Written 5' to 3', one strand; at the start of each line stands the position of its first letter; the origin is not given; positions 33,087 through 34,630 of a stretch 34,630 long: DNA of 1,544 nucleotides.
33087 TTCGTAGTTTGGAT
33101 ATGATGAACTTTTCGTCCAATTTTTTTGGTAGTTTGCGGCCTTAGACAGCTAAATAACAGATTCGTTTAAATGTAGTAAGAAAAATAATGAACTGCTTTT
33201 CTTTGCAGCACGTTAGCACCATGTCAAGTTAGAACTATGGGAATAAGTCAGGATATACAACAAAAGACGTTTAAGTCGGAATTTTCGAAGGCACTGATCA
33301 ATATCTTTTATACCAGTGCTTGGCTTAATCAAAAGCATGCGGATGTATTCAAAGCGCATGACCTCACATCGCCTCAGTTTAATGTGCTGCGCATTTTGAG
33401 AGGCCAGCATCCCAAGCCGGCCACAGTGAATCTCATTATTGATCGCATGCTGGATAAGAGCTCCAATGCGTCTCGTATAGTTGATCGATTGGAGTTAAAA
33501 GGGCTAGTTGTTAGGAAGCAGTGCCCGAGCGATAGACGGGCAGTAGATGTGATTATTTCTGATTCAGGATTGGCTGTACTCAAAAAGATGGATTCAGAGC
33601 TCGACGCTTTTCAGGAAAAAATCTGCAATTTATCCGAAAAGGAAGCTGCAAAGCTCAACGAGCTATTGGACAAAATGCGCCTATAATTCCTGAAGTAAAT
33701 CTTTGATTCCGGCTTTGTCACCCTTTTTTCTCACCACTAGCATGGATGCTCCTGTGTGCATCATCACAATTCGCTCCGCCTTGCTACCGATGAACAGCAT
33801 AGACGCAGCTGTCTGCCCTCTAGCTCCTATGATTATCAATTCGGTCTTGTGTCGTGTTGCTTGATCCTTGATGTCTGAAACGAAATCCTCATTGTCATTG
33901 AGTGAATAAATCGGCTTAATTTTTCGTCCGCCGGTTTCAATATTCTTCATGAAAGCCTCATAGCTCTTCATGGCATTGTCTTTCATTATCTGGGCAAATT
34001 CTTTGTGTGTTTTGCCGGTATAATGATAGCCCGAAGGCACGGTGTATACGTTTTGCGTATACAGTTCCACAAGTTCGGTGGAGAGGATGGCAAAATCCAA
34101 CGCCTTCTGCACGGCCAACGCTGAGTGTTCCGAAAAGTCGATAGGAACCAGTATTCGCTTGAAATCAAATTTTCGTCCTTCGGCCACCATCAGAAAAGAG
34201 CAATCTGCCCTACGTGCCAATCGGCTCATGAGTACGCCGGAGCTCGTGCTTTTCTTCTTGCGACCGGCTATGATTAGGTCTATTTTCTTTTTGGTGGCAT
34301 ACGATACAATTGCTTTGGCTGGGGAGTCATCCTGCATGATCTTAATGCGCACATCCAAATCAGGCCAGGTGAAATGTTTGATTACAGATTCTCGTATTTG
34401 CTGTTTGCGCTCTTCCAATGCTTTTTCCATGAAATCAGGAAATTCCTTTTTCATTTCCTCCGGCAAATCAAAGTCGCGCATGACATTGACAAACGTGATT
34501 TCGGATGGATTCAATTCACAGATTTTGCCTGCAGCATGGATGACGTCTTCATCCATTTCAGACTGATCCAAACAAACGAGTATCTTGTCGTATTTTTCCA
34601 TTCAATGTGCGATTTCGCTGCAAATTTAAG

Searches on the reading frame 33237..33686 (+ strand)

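Call 6: search_protein_families(library=pfam, proteins=[window:33237-33686:+], max_evalue=0.1)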
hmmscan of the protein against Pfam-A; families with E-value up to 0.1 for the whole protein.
window:33237-33686:+ (149 aa): 6 families
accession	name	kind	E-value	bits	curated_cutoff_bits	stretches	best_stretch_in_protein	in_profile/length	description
PF01047.28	MarR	-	1.4e-12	47.7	24.6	1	43-103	1-59/59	MarR family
PF12802.13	MarR_2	-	4.3e-12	46.5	27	1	41-102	1-61/61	MarR family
PF13463.12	HTH_27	-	1.3e-05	25.8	22.2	1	43-111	1-68/68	Winged helix DNA-binding domain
PF22381.2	Staph_reg_Sar_Rot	-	0.0069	16.9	27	1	39-116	8-83/85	Transcriptional regulator SarA/Rot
PF00509.23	Hemagglutinin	-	0.035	13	31.8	1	63-141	379-455/550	Haemagglutinin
PF00486.34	Trans_reg_C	-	0.081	13.4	26.2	0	76-108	19-51/77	Transcriptional regulatory protein, C terminal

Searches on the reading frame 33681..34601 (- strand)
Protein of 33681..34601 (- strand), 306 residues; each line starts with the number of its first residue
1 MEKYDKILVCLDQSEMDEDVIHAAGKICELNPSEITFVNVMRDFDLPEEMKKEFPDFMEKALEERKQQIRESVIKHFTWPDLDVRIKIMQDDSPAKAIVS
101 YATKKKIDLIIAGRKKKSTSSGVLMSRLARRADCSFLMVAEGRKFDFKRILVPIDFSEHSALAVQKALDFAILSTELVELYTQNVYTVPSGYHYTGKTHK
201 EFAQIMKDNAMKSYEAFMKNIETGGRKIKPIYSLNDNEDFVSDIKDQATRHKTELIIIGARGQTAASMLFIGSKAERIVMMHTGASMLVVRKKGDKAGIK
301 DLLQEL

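Call 6: search_protein_families(library=pfam, proteins=[window:33681-34601:-], max_evalue=0.1)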
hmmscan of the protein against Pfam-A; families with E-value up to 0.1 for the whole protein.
window:33681-34601:- (306 aa): 2 families
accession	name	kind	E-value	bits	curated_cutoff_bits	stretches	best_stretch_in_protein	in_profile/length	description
PF00582.32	Usp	-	1.4e-25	90.9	24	2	4-139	2-140/141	Universal stress protein family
PF01881.21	Cas_Cas6_C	-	0.052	14.8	23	0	192-231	33-67/125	CRISPR associated protein Cas6, C-terminal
